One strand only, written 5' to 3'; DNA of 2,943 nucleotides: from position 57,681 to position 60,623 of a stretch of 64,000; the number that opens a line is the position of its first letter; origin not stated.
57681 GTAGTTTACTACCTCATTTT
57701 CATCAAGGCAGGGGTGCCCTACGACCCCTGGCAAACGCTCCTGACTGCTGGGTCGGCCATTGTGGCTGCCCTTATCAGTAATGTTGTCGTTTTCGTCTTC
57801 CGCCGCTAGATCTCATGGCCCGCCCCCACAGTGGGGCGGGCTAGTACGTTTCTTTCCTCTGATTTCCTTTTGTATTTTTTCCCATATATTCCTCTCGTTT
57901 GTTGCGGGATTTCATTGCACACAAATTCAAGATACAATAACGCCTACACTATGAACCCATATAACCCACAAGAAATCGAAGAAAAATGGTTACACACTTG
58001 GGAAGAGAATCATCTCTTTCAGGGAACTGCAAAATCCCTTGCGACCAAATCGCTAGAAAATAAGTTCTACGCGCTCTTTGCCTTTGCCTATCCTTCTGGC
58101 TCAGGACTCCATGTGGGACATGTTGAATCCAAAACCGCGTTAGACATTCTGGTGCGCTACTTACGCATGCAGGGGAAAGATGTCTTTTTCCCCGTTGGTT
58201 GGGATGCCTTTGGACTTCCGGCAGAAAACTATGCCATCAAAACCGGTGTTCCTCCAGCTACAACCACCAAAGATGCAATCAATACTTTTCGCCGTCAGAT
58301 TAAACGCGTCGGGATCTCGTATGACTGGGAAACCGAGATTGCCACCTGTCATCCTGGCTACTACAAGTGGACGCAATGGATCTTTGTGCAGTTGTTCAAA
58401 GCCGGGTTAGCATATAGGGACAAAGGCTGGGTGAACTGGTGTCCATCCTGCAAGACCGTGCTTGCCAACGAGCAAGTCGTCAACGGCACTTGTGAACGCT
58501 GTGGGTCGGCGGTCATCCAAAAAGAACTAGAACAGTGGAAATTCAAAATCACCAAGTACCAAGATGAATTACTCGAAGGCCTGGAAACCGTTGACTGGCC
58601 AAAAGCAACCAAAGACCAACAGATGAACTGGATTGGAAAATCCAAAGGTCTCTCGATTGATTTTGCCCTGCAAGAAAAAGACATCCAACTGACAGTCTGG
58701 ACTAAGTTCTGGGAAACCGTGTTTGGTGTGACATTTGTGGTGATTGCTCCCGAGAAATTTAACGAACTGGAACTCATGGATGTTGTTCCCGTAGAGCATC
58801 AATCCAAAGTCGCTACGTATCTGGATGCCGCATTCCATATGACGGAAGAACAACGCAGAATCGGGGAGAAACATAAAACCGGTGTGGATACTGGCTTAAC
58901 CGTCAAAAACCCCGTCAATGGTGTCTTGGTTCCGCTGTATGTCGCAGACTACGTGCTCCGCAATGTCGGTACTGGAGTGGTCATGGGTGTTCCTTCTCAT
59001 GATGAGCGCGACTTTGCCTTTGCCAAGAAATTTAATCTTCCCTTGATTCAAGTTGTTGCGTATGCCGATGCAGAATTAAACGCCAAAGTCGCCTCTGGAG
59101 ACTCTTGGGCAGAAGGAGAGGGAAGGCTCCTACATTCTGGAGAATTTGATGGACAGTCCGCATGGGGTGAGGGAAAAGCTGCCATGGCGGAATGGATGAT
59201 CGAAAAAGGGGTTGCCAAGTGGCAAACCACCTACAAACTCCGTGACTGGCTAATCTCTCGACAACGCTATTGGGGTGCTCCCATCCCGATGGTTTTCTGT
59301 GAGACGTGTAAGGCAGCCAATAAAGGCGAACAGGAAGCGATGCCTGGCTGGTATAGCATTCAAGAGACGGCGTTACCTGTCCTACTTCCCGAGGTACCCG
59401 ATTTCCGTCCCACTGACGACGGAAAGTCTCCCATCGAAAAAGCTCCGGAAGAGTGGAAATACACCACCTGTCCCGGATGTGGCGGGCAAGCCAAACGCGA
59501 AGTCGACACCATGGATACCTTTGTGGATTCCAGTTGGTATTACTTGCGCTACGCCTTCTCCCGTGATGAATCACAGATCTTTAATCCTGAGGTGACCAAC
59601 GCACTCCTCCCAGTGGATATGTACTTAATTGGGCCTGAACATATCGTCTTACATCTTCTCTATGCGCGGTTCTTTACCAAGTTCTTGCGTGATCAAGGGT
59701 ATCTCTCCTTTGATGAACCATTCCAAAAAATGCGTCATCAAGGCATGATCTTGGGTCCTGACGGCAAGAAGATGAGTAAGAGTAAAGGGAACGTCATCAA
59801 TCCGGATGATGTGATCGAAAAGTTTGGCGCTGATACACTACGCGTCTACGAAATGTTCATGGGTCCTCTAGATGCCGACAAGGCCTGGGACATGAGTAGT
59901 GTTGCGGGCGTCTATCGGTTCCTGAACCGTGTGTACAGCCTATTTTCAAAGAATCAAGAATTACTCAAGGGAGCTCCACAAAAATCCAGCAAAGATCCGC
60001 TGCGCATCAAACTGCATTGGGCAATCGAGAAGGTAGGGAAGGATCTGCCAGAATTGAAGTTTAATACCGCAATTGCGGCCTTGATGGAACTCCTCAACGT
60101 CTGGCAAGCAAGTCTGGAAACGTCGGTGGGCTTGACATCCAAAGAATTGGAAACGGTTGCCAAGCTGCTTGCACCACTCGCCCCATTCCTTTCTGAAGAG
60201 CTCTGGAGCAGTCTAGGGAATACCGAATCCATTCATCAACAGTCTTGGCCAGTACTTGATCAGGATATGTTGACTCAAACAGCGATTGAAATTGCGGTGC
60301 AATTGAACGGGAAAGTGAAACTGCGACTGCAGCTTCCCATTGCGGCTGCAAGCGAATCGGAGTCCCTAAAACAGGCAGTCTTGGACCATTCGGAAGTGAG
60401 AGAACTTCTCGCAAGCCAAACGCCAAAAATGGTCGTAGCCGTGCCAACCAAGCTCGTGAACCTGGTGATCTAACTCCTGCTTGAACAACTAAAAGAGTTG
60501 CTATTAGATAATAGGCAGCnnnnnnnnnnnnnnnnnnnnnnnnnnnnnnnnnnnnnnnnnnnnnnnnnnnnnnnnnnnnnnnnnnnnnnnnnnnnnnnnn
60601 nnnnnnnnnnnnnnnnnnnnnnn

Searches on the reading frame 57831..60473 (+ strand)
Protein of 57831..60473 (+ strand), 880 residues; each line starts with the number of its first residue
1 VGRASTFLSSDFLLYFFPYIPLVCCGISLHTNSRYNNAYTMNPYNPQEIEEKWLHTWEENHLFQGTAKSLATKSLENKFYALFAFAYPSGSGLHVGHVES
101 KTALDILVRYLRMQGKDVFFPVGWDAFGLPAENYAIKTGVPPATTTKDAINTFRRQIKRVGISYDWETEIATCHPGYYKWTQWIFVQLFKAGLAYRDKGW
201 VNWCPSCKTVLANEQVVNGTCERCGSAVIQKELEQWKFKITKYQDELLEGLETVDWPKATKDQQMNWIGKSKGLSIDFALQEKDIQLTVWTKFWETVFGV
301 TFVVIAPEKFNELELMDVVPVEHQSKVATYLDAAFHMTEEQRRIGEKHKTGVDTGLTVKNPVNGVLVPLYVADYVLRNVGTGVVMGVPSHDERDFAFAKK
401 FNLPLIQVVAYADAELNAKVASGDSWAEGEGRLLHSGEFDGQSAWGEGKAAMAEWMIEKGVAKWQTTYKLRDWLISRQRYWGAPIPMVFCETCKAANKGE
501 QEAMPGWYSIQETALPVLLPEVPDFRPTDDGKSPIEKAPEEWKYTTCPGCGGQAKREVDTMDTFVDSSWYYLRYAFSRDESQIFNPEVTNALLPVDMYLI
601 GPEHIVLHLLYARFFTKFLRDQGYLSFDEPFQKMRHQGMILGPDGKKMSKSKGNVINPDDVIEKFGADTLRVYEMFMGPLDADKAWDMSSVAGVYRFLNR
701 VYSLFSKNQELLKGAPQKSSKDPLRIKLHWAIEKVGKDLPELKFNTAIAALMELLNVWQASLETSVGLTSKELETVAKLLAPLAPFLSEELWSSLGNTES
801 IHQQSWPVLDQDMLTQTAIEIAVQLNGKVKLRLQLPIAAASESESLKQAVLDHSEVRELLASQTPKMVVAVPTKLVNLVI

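Call 36: search_protein_families(library=pfam, proteins=[window:57831-60473:+], max_evalue=0.00001)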
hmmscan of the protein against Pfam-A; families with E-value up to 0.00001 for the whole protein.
window:57831-60473:+ (880 aa): 5 families
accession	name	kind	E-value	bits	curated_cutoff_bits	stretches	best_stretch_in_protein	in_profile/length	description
PF13603.12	tRNA-synt_1_2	-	4.7e-50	170.1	25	1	266-455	2-183/185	Leucyl-tRNA synthetase, editing domain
PF00133.28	tRNA-synt_1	-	2.2e-49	168.8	22.7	2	52-270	1-227/414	tRNA synthetases class I (I, L, M and V)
PF09334.17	tRNA-synt_1g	-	1.1e-31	110.4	20.1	2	84-227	6-145/391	tRNA synthetases class I (M)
PF08264.19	Anticodon_1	-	1.9e-18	67.2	25.1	1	727-837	7-140/148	Anticodon-binding domain of tRNA ligase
PF01406.26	tRNA-synt_1e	-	5.1e-06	26.5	27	0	632-673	239-279/301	tRNA synthetases class I (C) catalytic domain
